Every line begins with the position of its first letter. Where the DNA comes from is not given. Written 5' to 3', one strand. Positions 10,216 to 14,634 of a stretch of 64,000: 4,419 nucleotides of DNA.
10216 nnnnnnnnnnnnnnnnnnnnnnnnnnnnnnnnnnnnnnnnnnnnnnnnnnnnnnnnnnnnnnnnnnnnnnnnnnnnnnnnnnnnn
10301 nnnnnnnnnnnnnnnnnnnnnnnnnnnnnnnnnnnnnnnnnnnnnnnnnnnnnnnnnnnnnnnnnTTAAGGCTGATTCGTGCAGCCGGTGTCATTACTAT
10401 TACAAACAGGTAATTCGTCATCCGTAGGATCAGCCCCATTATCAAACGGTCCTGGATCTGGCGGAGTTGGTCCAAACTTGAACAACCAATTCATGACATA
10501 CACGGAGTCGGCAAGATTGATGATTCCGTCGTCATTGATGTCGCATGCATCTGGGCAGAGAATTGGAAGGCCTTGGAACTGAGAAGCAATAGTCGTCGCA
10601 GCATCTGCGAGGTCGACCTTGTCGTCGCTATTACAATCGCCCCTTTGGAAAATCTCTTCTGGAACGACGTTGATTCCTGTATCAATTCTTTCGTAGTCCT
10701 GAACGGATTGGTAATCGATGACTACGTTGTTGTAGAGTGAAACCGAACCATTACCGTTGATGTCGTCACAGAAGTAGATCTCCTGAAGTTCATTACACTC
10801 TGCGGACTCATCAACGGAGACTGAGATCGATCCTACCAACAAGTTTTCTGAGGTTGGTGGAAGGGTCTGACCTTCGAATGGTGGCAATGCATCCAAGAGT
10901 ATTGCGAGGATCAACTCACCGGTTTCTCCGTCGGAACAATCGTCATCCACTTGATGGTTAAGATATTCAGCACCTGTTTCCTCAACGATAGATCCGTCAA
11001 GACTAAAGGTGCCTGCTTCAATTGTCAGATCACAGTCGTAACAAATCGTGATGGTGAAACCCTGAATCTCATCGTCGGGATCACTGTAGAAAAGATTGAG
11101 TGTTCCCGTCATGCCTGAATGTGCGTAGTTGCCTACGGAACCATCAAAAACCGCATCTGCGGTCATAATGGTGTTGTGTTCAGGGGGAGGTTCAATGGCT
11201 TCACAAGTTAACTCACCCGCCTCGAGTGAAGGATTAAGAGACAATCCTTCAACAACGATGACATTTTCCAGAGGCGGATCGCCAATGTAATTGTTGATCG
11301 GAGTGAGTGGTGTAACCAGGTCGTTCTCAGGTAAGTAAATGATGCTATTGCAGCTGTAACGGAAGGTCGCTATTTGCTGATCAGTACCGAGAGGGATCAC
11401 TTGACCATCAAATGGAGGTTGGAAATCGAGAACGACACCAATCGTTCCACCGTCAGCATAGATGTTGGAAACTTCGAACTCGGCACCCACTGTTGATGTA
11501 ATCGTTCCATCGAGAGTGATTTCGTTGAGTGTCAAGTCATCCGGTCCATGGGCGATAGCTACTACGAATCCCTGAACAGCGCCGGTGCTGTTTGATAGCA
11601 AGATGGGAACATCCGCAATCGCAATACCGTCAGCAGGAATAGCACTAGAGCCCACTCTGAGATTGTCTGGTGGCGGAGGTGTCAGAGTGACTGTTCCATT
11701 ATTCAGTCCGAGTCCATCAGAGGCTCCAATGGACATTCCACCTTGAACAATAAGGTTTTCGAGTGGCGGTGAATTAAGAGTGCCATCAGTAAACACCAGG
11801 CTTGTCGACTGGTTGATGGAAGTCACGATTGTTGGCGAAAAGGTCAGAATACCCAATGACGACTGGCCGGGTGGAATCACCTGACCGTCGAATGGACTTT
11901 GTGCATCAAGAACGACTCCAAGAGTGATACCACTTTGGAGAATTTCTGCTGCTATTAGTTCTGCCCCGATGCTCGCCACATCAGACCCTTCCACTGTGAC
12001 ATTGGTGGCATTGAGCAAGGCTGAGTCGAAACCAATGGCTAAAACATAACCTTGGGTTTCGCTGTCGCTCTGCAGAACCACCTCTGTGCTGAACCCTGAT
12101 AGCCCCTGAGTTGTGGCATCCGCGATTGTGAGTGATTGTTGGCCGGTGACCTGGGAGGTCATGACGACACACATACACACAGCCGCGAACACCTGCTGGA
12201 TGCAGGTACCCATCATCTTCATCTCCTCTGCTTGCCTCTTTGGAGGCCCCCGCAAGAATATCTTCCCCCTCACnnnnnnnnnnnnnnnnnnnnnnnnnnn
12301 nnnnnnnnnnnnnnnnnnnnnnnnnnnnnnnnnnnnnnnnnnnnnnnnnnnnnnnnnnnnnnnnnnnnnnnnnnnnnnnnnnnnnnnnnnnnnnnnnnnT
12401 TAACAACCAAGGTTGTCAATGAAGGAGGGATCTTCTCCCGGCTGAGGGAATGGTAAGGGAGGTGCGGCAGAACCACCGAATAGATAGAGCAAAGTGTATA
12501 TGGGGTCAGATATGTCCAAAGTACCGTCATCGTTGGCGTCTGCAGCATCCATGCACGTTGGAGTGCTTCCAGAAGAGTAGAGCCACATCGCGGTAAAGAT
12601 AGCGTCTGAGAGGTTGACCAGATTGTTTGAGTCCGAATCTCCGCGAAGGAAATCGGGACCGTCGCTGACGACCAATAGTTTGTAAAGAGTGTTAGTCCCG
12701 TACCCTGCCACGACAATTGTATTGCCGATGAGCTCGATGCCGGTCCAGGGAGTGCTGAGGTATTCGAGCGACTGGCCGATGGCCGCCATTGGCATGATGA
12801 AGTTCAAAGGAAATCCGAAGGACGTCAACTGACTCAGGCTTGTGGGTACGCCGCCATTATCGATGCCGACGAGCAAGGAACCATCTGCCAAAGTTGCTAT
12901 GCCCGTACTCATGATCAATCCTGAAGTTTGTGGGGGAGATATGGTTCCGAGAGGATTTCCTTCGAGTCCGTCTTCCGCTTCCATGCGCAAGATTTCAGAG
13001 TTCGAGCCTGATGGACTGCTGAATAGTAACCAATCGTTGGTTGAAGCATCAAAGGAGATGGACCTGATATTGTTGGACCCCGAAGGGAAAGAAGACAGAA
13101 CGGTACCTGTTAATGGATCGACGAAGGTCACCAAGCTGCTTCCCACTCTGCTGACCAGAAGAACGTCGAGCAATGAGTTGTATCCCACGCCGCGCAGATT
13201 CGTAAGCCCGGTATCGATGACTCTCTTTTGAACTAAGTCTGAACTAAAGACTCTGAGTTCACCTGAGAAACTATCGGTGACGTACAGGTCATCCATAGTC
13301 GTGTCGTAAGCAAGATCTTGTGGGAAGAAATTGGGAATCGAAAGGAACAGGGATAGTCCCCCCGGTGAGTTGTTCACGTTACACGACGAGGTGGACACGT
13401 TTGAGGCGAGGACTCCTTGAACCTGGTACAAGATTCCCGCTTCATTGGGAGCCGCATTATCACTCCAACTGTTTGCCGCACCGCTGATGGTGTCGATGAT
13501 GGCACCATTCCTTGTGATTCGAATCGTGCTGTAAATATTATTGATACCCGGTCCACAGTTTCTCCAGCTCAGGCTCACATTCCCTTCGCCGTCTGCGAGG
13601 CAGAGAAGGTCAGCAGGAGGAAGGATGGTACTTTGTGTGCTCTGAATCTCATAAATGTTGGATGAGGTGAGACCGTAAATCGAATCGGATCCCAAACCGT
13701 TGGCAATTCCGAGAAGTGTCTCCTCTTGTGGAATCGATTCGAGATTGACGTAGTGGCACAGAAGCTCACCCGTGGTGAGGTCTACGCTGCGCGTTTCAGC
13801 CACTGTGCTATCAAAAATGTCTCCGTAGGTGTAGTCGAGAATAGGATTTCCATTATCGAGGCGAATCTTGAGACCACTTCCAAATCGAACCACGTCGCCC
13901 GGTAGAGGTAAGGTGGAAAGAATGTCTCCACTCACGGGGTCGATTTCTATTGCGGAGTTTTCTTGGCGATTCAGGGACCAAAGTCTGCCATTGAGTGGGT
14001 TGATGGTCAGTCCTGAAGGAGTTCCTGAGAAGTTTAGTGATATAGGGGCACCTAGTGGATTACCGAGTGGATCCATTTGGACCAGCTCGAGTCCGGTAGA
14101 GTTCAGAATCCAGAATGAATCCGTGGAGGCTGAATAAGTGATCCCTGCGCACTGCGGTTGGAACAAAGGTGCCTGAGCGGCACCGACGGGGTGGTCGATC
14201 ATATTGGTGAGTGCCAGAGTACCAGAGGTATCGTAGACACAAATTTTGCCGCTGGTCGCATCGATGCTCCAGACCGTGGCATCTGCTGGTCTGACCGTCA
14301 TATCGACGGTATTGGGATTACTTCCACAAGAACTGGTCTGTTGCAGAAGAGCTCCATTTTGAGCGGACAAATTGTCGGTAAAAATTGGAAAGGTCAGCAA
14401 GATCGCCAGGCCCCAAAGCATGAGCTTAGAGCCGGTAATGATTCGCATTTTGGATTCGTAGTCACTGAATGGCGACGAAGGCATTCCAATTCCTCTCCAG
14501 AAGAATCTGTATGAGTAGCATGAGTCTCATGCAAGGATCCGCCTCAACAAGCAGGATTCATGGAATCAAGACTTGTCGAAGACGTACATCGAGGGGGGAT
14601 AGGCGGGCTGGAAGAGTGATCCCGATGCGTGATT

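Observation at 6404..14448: Enzyme-free cohesin-dockerin cluster in which every scaffoldin also carries its own dockerin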

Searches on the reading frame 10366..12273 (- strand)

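Call 3: search_protein_families(library=pfam, proteins=[window:10366-12273:-], max_evalue=1)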
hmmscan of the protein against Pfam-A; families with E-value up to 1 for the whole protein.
window:10366-12273:- (635 aa): 1 family
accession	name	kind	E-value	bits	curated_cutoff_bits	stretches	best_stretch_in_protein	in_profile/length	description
PF00404.24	Dockerin_1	-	0.011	16.3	22.9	1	545-595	2-54/57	Dockerin type I domain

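Call 4: search_protein_families(library=ncbifam, proteins=[window:10366-12273:-], max_evalue=1)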
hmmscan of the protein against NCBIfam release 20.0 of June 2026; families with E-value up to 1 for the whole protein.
window:10366-12273:- (635 aa): 0 families

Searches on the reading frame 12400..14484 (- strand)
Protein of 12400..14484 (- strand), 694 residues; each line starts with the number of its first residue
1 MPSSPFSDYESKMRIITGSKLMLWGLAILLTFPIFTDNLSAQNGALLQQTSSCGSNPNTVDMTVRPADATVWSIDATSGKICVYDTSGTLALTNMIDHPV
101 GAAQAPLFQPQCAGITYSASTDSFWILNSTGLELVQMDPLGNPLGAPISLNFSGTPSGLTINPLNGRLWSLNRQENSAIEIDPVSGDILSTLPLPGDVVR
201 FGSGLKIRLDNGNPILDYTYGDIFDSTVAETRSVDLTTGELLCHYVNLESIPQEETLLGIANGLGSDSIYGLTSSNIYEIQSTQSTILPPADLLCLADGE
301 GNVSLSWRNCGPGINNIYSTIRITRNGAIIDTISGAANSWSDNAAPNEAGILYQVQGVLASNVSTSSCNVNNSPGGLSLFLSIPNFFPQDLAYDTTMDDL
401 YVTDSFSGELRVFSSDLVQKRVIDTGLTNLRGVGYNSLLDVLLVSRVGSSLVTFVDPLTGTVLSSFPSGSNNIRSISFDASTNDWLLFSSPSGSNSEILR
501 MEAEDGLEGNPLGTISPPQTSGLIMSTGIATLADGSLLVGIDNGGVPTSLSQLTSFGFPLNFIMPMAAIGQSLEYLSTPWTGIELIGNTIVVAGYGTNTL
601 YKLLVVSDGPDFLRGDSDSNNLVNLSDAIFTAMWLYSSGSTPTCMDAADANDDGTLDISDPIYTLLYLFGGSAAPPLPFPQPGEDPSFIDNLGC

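Call 3: search_protein_families(library=pfam, proteins=[window:12400-14484:-], max_evalue=1)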
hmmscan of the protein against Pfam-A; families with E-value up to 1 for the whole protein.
window:12400-14484:- (694 aa): 3 families
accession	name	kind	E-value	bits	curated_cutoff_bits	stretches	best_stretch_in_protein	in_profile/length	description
PF01436.27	NHL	-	0.00058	20.2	20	1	387-413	3-28/28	NHL repeat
PF03413.25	PepSY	-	0.12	13.1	24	0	178-191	44-59/60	Peptidase propeptide and YPEB domain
PF13517.12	FG-GAP_3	-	0.14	13.3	26.9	1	611-658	9-59/61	FG-GAP-like repeat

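Call 4: search_protein_families(library=ncbifam, proteins=[window:12400-14484:-], max_evalue=1)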
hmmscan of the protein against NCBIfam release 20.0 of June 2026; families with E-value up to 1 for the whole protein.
window:12400-14484:- (694 aa): 0 families

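Call 31: find_homologous_proteins(query=window:12400-14484:-, max_evalue=0.001)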
Query window:12400-14484:- (694 aa): 18 proteins with E <= 0.001 among 8000 candidates.
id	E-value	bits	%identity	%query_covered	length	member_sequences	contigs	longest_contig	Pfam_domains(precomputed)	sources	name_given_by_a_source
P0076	0.0e+0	1478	96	100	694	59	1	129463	-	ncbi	-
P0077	0.0e+0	1025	68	94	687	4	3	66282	-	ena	-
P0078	0.0e+0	1016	66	97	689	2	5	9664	-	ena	-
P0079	0.0e+0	1014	69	94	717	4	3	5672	-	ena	-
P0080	0.0e+0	1013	65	98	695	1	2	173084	-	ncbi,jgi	-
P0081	0.0e+0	1011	68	94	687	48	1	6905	-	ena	-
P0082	1.6e-288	977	64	98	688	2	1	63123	-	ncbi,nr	ncbi:MAG: hypothetical protein CBC13_08950 [Planctomycetia bacterium TMED53]|nr:MAG: hypothetical pr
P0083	1.4e-252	858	67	84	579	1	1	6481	-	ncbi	ncbi:MAG: hypothetical protein ACPG1Z_04380, partial [Planctomycetota bacterium]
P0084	1.8e-237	808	56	96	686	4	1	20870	PF01436.28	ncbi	ncbi:MAG: hypothetical protein AAEJ47_04340 [Planctomycetota bacterium]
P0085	6.4e-236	803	57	94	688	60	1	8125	-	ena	-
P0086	1.7e-231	789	55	95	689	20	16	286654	-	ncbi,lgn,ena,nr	ncbi:MAG: hypothetical protein OSB12_01530 [Planctomycetota bacterium]|nr:hypothetical protein [Plan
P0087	4.2e-231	787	54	97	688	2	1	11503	-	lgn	-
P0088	1.5e-228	779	55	96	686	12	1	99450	-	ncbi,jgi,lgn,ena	-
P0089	7.9e-225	767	54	97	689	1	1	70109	PF01436.28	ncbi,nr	ncbi:MAG: hypothetical protein OSB09_00735 [Planctomycetota bacterium]|nr:hypothetical protein [Plan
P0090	1.7e-223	762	53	96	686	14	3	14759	-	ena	-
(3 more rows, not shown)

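Call 42: predict_structure(alignment_id=A4)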
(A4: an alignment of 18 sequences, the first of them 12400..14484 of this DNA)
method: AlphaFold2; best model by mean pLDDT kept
length: 694 residues; sequences in the alignment: 18
mean_pLDDT: 62.8   pTM: 0.40
mean pLDDT of the five models: 62.8, 56.9, 56.0, 55.0, 50.4
residues with pLDDT >= 90: 67; 70-90: 252; 50-70: 143; < 50: 232
segments of 3 or more residues with pLDDT < 50: 1-44, 55-59, 102-110, 197-202, 222-230, 242-249, 283-301, 309-316, 346-348, 371-376, 520-522, 543-545, 561-564, 566-578, 606-694
pLDDT, mean of each block of 10 residues (from residue 1): 28 35 43 28 60 56 81 73 81 79 43 80 83 84 84 78 87 79 88 62 63 68 44 64 45 58 64 74 41 40 54 44 76 73 56 65 53 48 84 92 87 89 91 91 91 93 89 88 87 72 79 70 68 74 56 63 44 43 77 74 47 27 26 26 26 32 36 33 31 26
secondary structure, 60 per line:
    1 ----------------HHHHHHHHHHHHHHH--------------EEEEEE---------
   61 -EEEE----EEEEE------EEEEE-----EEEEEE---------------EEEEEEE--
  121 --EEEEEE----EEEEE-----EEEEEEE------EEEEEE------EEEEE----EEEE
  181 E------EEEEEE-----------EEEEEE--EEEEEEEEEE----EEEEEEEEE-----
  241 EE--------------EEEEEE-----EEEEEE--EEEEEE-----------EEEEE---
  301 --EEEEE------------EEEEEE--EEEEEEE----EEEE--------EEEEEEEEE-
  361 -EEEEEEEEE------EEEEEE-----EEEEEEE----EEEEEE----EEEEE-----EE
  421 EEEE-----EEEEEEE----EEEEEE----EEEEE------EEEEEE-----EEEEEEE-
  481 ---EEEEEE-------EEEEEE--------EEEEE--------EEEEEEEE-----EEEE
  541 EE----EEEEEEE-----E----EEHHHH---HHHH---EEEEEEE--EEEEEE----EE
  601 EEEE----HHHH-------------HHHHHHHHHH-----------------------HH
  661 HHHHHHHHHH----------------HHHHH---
elements in order (helices of 4 or more, strands of 3 or more residues): H17-31 E46-51 E62-65 E70-74 E81-85 E91-96 E112-118 E123-128 E133-137 E143-149 E156-161 E168-172 E177-181 E188-193 E205-210 E213-222 E227-235 E257-262 E268-273 E276-281 E293-297 E303-307 E320-325 E328-334 E339-342 E351-359 E362-370 E377-382 E388-394 E399-404 E409-413 E419-424 E430-436 E441-446 E451-455 E462-467 E473-479 E484-489 E497-502 E511-515 E524-531 E537-542 E547-553 H566-569 H573-576 E580-586 E589-594 E599-604 H609-612 H626-635 H659-670 H687-691

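Call 48: fold_search(model_id=the predicted structure, library=pdb)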
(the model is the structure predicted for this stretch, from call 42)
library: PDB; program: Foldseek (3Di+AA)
matches with E <= 10: 1935; with E <= 0.001: 1459
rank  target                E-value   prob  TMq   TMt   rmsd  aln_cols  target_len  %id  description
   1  2ymu_A                1.4e-18  1.00  0.22  0.25  23.4       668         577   11  Structure of a highly repetitive propeller structure (released 2012-10-17)
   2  9n77_LT               5.9e-17  1.00  0.26  0.22  23.9       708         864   10  SSU processome maturation and disassembly, State K (released 2025-11-05)
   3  9e78_0L               1.8e-16  1.00  0.22  0.24  23.2       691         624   11  48-nm repeat of the Leishmania tarentolae doublet microtubule (released 2025-03-12)
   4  8s9p_B                8.2e-16  1.00  0.24  0.19  20.8       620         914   14  1:1:1 agrin/LRP4/MuSK complex (released 2023-05-17)
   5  9n6v_LT               9.5e-16  1.00  0.26  0.22  21.5       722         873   10  SSU processome maturation and disassembly, State A (released 2025-11-05)
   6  5wlc_LT               1.0e-15  1.00  0.26  0.23  21.4       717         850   10  The complete structure of the small subunit processome (released 2017-09-27)
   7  6u42_5L               1.2e-15  1.00  0.21  0.23  23.1       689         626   10  Natively decorated ciliary doublet microtubule (released 2019-11-13)
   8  10gh_A                1.5e-15  1.00  0.27  0.21  15.4       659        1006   12  Cryo-EM structure of Receptor Tyrosine Kinase ROS1 in complex with Fab-RX5 (released 2026-02-25)
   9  9g33_UU               2.6e-15  1.00  0.24  0.21  21.4       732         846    9  Stalled 90S - Utp23-Krr1-deltaC3 (released 2025-06-18)
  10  3mkq_A                4.4e-15  1.00  0.21  0.19  21.7       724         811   10  Crystal structure of yeast alpha/betaprime-COP subcomplex of the COPI vesicular coat (released 2010-07-14)
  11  9n73_LT               5.7e-15  1.00  0.22  0.19  25.2       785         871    9  SSU processome maturation and disassembly, State G (released 2025-10-29)
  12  7mqa_LR               6.3e-15  1.00  0.26  0.23  21.3       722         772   10  Cryo-EM structure of the human SSU processome, state post-A1 (released 2021-09-22)
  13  9n6z_LT               6.3e-15  1.00  0.24  0.21  22.0       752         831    9  SSU processome maturation and disassembly, State D (released 2025-11-05)
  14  9qpq_F                6.3e-15  1.00  0.22  0.25  22.7       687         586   10  The structure of the COPI leaf bound to GOLPH3 (released 2025-10-22)
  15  9bfp_A                8.9e-15  1.00  0.24  0.18  17.1       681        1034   10  Cryo-EM structure of Sevenless extracellular domain (monomer) (released 2025-01-29)
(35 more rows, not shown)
